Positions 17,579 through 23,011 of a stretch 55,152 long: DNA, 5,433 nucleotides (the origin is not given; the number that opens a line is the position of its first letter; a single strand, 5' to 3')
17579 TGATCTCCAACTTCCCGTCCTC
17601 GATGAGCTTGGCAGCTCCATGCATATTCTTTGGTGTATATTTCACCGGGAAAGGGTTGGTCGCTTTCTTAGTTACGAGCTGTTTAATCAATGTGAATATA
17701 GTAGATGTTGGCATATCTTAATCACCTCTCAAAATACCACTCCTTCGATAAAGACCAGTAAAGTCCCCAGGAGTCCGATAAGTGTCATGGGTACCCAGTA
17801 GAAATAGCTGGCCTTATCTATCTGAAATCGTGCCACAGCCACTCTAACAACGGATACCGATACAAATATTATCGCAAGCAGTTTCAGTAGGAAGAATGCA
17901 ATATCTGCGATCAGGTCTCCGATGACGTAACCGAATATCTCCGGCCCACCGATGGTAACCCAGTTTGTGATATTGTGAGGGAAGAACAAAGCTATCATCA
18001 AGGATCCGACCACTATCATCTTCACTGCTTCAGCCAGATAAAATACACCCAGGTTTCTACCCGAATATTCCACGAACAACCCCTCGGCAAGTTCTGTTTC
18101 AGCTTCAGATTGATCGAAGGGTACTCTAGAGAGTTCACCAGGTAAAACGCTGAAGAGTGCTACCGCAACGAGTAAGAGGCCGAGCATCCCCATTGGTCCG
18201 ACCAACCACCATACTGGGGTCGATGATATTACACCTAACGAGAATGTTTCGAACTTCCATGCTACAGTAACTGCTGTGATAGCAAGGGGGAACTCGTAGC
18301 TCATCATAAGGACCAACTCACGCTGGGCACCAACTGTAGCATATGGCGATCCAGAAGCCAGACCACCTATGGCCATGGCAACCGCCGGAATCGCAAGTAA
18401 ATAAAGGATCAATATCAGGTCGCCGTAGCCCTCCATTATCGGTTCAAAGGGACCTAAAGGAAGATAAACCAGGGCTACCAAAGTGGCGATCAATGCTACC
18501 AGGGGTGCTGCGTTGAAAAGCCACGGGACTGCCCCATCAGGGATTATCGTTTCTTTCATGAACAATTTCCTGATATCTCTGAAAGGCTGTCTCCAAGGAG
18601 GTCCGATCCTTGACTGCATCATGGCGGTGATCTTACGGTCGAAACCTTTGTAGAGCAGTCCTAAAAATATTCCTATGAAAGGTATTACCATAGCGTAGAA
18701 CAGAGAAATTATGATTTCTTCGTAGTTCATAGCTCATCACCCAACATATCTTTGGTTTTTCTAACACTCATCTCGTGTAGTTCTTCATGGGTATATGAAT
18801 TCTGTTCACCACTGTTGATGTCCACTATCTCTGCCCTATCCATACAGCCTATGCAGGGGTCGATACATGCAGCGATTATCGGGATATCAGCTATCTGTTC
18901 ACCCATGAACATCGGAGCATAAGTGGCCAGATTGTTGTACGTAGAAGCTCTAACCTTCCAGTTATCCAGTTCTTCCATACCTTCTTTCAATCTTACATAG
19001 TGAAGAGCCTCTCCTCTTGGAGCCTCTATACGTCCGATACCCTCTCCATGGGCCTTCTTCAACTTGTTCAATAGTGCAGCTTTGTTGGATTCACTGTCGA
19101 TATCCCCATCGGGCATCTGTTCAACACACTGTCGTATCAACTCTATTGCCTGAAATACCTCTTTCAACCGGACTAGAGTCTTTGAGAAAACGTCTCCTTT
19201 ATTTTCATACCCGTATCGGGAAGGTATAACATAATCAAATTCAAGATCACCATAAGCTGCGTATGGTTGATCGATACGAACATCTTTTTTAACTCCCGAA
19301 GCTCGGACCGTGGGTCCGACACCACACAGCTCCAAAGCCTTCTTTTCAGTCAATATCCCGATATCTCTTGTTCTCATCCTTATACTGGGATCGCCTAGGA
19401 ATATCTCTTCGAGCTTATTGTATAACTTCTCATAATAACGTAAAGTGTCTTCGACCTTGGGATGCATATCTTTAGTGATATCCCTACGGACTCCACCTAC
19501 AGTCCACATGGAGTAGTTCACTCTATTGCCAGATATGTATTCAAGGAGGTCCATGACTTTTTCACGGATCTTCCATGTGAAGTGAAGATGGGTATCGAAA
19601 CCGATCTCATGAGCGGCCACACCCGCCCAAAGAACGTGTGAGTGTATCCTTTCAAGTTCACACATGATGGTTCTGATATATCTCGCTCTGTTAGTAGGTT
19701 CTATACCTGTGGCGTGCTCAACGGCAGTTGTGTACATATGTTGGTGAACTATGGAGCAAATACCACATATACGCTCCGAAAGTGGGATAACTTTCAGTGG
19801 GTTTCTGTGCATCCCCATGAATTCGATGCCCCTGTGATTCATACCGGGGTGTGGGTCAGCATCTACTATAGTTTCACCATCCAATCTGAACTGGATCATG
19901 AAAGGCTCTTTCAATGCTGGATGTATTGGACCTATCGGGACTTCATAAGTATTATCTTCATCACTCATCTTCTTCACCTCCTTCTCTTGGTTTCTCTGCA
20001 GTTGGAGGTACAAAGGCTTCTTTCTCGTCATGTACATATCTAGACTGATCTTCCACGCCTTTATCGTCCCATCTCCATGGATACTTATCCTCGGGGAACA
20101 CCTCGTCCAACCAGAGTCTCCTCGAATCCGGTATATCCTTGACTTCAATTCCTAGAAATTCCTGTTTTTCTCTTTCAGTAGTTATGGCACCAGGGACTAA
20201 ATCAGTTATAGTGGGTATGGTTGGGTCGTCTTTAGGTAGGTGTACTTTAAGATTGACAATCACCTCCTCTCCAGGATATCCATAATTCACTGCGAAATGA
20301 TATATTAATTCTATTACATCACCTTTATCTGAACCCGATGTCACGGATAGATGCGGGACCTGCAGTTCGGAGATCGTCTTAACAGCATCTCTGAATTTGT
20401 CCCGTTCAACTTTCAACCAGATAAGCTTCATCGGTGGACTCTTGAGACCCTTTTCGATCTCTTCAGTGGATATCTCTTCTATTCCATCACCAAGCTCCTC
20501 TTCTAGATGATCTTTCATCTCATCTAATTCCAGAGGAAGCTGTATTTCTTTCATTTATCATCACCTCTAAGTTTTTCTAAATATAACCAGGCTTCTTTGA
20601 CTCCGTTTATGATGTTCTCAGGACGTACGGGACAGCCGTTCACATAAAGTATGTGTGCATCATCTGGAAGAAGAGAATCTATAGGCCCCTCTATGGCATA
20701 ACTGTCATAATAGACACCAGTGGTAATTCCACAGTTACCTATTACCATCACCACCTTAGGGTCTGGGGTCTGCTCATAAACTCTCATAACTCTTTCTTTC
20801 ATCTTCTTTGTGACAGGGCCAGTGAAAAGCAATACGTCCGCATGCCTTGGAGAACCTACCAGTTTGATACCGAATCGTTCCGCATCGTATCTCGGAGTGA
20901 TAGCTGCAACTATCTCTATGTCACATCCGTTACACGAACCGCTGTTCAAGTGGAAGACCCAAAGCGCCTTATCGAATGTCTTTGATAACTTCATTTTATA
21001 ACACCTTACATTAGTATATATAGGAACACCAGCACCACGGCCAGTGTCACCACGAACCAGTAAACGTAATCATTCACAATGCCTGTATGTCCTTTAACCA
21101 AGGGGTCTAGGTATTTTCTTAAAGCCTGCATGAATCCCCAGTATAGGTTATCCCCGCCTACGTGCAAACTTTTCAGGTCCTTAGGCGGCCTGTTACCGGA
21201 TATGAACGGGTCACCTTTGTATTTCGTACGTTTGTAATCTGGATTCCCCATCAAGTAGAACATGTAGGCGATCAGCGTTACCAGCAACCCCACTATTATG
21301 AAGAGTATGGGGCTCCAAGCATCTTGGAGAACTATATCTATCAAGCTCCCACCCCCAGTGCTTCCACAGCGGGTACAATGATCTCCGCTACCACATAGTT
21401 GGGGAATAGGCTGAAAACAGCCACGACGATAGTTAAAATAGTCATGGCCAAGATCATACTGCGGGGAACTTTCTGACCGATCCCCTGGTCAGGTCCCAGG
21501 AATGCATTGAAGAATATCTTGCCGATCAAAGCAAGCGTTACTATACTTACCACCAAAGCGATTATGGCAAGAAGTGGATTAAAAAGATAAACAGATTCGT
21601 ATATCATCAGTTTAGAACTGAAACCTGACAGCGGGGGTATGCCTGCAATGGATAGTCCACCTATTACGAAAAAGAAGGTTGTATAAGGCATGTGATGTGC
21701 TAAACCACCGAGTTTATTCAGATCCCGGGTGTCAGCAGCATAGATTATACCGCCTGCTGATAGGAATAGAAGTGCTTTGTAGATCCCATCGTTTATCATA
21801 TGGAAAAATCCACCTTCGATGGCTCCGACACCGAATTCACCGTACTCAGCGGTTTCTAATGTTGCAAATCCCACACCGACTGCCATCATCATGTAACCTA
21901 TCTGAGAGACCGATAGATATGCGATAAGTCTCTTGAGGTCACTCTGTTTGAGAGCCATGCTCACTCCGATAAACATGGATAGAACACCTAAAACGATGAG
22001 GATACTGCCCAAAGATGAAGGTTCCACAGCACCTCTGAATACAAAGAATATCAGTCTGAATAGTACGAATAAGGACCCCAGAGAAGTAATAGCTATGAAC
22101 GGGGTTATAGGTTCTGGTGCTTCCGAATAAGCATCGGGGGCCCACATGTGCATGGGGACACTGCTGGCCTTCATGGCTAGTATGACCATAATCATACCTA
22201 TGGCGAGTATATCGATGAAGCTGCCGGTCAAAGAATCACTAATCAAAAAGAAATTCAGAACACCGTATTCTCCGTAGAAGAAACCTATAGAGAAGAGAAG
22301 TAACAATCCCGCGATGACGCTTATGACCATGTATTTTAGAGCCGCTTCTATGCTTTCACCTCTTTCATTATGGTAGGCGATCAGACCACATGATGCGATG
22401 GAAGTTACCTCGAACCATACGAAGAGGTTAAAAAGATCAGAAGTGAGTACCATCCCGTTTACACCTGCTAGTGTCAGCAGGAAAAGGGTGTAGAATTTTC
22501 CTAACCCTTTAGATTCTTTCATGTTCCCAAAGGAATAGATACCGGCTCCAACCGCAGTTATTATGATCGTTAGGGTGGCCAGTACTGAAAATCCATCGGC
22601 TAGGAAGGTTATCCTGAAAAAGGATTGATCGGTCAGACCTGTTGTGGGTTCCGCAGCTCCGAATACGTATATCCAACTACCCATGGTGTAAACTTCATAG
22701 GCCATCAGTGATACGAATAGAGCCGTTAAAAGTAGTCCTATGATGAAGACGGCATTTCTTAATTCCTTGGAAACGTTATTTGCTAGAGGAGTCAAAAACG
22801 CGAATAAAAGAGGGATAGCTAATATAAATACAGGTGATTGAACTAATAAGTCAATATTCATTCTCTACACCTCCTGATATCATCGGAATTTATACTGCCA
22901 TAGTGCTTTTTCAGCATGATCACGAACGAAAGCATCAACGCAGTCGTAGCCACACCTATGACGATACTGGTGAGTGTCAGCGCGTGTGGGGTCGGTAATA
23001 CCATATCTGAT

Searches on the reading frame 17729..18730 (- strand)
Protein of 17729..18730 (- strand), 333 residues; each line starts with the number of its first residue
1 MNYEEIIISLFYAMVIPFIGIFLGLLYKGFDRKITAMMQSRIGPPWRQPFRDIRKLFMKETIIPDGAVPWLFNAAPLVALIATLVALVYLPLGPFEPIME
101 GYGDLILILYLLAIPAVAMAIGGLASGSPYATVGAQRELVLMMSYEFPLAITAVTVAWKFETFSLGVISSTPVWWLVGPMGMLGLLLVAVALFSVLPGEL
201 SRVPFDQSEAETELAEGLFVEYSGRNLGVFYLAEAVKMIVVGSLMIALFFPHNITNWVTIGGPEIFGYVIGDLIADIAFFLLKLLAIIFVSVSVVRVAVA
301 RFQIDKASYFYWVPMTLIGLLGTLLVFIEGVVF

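Call 84: search_protein_families(library=pfam, proteins=[window:17729-18730:-], max_evalue=0.0001)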
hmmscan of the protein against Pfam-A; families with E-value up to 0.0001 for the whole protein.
window:17729-18730:- (333 aa): 1 family
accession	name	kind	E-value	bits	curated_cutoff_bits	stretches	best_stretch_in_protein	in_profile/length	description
PF00146.26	NADHdh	-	2.4e-67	227.8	27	1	15-326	6-297/298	NADH dehydrogenase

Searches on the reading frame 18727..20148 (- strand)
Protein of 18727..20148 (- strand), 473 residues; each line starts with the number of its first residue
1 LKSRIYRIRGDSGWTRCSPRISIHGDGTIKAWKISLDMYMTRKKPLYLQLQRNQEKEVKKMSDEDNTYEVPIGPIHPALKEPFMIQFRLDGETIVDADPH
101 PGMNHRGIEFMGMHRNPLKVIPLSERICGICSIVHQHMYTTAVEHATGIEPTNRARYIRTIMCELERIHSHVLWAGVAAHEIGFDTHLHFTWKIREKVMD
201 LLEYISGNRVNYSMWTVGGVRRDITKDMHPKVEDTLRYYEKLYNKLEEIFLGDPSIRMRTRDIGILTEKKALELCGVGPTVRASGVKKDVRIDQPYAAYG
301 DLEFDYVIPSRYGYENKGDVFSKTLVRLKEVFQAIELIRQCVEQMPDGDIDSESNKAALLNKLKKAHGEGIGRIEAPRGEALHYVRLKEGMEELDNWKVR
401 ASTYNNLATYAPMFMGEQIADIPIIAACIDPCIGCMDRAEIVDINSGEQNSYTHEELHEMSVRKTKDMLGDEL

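Call 8: search_protein_families(library=pfam, proteins=[window:18727-20148:-])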
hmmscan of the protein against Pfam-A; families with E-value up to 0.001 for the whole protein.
window:18727-20148:- (473 aa): 2 families
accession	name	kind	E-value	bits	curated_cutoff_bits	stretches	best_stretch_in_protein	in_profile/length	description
PF00346.24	Complex1_49kDa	-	4.1e-64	216.7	24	1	182-438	2-271/271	Respiratory-chain NADH dehydrogenase, 49 Kd subunit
PF00374.24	NiFeSe_Hases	-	6.8e-19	68.6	25.8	1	106-174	1-69/508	Nickel-dependent hydrogenase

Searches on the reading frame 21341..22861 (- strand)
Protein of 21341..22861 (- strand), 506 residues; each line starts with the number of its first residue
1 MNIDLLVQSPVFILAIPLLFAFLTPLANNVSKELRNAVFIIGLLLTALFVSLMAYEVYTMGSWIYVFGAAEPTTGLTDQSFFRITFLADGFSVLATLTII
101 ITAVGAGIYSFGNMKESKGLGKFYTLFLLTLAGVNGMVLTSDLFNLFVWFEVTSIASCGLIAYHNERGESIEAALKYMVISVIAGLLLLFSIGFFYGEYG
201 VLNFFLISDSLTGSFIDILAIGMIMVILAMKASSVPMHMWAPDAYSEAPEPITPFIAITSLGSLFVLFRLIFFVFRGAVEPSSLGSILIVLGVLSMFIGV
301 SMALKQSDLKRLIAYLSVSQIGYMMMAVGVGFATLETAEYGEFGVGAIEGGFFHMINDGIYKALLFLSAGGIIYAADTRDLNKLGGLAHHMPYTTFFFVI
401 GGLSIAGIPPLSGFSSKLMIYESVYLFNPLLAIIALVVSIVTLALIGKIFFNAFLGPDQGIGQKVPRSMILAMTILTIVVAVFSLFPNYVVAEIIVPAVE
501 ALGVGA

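Call 84: search_protein_families(library=pfam, proteins=[window:21341-22861:-], max_evalue=0.0001)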
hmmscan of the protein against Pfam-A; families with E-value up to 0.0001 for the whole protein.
window:21341-22861:- (506 aa): 1 family
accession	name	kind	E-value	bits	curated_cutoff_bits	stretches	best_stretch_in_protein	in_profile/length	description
PF00361.26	Proton_antipo_M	-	3.4e-56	191.1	21.5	1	141-440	2-291/294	NADH:quinone oxidoreductase/Mrp antiporter, TM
